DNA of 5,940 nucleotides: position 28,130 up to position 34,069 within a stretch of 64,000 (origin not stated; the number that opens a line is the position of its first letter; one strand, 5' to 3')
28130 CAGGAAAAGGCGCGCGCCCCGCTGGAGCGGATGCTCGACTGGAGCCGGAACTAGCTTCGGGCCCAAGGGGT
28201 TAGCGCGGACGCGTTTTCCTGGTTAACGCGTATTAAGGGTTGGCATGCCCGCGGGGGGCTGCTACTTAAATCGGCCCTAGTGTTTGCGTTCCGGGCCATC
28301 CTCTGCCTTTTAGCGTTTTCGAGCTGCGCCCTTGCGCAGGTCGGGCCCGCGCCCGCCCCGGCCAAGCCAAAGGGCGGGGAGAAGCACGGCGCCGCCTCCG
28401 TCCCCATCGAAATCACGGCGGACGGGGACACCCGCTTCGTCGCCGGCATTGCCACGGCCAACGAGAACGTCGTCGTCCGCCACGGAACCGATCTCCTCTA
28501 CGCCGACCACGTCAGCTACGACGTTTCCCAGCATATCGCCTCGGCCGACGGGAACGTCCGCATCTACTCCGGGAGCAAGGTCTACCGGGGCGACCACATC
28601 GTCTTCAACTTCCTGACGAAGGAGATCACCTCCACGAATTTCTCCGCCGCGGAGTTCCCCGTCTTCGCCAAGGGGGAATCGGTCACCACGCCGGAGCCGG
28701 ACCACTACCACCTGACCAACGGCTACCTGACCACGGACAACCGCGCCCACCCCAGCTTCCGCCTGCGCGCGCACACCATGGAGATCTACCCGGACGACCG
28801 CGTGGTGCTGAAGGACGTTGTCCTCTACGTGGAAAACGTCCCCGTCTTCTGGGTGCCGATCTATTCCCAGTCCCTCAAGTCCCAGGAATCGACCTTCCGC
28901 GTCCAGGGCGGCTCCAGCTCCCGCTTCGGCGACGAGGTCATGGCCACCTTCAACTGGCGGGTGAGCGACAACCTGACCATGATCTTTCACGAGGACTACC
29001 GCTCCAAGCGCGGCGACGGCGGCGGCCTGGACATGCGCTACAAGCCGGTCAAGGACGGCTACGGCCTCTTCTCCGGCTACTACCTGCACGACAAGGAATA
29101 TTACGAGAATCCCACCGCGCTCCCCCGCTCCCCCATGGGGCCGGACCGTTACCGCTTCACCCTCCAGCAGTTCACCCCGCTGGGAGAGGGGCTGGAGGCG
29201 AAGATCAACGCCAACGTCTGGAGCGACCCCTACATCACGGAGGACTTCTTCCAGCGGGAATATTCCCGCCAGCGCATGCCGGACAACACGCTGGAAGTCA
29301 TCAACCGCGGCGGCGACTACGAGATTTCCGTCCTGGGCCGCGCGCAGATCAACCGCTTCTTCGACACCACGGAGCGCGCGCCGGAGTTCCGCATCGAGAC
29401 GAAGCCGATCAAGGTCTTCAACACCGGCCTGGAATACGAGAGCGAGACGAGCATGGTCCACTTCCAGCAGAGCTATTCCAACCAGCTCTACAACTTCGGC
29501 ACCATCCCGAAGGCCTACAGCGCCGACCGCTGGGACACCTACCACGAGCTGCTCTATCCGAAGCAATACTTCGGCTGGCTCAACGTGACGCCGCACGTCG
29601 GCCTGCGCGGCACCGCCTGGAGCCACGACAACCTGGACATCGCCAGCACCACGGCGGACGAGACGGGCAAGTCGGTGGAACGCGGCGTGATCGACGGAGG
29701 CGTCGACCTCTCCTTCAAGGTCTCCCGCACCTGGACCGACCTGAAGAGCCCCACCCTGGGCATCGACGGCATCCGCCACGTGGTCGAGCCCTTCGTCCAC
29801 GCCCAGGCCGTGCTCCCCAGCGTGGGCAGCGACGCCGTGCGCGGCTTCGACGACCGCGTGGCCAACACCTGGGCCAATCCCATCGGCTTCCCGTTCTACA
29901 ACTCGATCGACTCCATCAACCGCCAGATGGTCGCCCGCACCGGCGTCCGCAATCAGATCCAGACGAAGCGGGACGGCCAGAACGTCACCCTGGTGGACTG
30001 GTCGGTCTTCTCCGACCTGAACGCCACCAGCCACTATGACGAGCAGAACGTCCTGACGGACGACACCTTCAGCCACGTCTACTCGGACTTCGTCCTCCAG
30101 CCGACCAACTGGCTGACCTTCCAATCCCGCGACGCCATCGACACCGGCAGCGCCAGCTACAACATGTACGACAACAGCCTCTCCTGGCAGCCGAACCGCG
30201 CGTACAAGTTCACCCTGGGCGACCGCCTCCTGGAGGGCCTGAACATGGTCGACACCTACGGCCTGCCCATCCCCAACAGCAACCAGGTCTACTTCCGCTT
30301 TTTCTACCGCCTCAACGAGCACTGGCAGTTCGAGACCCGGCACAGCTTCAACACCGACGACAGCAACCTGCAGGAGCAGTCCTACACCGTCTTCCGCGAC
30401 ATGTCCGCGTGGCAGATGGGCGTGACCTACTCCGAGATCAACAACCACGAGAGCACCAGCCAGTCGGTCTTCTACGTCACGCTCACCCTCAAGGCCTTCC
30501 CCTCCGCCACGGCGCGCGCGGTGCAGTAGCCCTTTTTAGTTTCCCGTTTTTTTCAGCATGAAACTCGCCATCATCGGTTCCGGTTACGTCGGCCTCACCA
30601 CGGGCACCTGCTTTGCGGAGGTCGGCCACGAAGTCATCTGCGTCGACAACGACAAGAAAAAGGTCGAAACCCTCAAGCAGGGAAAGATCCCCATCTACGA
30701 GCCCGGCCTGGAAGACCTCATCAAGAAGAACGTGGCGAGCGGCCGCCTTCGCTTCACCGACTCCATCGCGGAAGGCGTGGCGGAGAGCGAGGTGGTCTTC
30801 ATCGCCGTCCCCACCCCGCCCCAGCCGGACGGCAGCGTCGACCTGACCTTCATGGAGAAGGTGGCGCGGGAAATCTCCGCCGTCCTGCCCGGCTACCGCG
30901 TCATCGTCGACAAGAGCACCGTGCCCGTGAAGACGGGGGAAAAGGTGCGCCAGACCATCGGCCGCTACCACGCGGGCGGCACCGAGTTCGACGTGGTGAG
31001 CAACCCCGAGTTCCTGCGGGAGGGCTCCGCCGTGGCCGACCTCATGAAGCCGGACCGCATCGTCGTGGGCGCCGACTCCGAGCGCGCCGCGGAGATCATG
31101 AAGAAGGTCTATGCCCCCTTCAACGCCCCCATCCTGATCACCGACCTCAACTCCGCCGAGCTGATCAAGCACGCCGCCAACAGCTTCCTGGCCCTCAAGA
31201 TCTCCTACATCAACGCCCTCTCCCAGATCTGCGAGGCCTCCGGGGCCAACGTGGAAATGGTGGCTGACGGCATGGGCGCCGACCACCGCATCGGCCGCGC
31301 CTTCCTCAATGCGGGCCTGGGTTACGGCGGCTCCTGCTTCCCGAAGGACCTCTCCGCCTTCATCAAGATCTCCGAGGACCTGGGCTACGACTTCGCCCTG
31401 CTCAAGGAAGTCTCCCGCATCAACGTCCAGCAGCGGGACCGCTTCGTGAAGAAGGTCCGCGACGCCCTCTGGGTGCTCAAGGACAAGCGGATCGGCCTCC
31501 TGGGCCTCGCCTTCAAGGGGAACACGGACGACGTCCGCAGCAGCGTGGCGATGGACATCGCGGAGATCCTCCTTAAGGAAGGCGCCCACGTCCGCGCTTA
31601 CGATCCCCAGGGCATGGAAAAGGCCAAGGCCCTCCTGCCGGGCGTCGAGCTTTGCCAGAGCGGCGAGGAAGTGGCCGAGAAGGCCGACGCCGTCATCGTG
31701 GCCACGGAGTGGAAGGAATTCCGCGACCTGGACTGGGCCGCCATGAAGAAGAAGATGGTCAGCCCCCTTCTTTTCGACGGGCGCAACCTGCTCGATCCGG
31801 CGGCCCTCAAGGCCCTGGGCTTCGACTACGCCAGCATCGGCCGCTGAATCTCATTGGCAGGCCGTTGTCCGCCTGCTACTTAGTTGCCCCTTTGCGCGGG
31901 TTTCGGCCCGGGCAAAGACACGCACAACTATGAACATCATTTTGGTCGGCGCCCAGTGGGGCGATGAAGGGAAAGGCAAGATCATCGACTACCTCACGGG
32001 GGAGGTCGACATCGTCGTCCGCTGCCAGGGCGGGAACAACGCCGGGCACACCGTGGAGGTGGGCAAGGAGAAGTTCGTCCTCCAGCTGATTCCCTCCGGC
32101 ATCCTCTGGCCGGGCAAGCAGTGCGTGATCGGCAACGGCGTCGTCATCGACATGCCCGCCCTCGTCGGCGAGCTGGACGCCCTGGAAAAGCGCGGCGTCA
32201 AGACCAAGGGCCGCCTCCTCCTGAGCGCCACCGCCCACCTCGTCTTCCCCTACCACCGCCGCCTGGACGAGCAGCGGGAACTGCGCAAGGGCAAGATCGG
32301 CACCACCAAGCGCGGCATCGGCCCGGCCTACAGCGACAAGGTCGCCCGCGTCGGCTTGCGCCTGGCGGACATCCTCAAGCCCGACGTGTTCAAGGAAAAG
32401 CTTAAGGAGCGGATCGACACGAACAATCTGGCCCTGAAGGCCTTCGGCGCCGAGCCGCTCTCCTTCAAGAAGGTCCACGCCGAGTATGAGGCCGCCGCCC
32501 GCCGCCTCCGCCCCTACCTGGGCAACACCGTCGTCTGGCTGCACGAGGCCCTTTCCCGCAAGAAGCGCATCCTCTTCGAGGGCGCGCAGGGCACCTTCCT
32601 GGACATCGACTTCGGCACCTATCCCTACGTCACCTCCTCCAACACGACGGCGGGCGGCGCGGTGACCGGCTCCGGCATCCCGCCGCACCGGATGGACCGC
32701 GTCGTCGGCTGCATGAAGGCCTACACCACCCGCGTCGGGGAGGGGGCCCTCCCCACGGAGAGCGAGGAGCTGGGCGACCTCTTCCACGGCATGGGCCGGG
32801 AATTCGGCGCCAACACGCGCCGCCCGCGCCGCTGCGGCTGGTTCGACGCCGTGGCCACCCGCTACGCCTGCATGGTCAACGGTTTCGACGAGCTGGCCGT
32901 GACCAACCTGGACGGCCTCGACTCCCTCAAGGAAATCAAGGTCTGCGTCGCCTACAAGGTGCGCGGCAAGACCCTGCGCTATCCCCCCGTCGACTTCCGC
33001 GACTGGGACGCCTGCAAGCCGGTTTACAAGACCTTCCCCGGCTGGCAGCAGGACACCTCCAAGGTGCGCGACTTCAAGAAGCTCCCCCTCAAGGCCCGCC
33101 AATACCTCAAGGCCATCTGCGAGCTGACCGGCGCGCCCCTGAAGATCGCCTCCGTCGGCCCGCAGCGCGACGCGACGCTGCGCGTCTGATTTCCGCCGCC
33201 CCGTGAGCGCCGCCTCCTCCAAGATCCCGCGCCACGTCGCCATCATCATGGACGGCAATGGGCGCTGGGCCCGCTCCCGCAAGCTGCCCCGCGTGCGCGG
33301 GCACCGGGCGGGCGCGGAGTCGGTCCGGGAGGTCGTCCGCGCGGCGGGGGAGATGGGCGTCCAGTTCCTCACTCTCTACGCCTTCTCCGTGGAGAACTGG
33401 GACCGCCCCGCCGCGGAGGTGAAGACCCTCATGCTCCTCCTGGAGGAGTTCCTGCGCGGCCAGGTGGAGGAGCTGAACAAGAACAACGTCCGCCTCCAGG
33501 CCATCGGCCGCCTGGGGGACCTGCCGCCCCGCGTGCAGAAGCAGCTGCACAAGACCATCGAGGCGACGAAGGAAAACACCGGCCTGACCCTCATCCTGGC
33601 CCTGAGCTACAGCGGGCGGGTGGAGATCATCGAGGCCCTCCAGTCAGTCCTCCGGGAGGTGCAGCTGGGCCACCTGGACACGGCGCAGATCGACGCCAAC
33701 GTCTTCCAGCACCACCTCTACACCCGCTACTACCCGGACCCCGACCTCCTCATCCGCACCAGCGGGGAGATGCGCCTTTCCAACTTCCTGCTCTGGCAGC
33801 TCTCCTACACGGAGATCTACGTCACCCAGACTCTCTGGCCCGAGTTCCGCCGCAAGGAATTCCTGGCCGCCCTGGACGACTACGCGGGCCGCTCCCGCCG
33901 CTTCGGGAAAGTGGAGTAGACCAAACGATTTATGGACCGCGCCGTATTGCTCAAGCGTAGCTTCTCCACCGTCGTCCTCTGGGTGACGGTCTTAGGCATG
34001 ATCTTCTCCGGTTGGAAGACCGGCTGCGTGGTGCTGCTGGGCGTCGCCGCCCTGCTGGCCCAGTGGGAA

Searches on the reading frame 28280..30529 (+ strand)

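Call 29: search_protein_families(library=pfam, proteins=[window:28280-30529:+], max_evalue=0.00001)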
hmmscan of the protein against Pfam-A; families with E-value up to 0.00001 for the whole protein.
window:28280-30529:+ (749 aa): 0 families

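Call 76: search_protein_families(library=pfam, proteins=[window:28280-30526:+], max_evalue=1)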
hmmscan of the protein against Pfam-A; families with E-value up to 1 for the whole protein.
window:28280-30526:+ (749 aa): 3 families
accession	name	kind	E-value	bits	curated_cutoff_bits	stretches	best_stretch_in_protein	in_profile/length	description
PF03968.19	LptD_N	-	0.021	15.5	20.4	1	56-111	54-109/113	LptA/(LptD N-terminal domain) LPS transport protein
PF06835.18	LptC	-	0.16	12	21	0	70-117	118-165/175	Lipopolysaccharide-assembly, LptC-related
PF19576.4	Acyltransf_2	-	0.18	11.2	27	1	166-200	92-126/266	Acyltransferase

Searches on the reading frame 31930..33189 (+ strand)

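Call 29: search_protein_families(library=pfam, proteins=[window:31930-33189:+], max_evalue=0.00001)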
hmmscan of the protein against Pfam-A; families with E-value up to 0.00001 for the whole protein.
window:31930-33189:+ (419 aa): 1 family
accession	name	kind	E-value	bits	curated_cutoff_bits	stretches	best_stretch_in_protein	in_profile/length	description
PF00709.27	Adenylsucc_synt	-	2.7e-175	583.5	27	1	4-416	1-415/416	Adenylosuccinate synthetase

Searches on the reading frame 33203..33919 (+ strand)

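Call 29: search_protein_families(library=pfam, proteins=[window:33203-33919:+], max_evalue=0.00001)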
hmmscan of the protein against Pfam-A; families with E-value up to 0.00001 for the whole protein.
window:33203-33919:+ (238 aa): 1 family
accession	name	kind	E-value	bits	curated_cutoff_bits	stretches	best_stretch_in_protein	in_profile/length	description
PF01255.24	Prenyltransf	-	4.3e-85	285.2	27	1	15-235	1-219/219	Putative undecaprenyl diphosphate synthase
